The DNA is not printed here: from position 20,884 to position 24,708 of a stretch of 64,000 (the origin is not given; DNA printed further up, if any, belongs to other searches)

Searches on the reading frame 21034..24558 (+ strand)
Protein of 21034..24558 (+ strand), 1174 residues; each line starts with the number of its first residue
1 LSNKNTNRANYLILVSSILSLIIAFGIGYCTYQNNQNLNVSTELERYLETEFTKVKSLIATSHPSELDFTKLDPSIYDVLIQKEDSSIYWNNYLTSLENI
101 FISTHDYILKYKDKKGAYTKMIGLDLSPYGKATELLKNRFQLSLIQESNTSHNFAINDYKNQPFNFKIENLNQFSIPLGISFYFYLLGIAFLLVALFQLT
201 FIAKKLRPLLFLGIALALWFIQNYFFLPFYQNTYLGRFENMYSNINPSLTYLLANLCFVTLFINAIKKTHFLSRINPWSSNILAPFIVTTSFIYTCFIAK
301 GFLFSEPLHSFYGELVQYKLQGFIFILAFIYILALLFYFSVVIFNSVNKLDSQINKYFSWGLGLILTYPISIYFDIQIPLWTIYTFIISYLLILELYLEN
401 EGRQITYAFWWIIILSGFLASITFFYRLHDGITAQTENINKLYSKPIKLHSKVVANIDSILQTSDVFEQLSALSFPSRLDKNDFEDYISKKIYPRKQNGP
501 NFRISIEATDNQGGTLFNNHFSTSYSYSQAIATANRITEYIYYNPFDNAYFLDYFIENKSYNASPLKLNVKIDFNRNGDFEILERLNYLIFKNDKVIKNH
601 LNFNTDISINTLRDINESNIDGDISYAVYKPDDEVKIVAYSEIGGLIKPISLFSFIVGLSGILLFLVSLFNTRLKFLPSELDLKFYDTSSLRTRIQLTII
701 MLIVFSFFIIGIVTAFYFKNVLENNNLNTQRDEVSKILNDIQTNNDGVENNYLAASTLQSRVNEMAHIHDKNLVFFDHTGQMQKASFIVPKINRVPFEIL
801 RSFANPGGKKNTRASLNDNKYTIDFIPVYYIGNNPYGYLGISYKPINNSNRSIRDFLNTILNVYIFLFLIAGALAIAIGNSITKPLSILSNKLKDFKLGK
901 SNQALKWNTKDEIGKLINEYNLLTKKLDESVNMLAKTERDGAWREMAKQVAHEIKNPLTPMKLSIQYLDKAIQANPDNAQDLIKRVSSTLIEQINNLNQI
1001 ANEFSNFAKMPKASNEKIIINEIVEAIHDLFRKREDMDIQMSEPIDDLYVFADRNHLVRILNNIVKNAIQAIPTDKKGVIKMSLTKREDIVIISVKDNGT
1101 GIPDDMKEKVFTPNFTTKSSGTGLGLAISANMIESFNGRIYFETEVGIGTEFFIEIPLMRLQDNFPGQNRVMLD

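Call 82: search_protein_families(library=pfam, proteins=[window:21034-24558:+], max_evalue=0.00001)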
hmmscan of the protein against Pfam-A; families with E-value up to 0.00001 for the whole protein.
window:21034-24558:+ (1174 aa): 2 families
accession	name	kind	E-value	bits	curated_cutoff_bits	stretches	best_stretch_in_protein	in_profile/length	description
PF02518.31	HATPase_c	-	5e-24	85.3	26.4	1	1053-1158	2-109/111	Histidine kinase-, DNA gyrase B-, and HSP90-like ATPase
PF00512.31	HisKA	-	5.9e-08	33.1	26.9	1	943-1010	2-63/66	His Kinase A (phospho-acceptor) domain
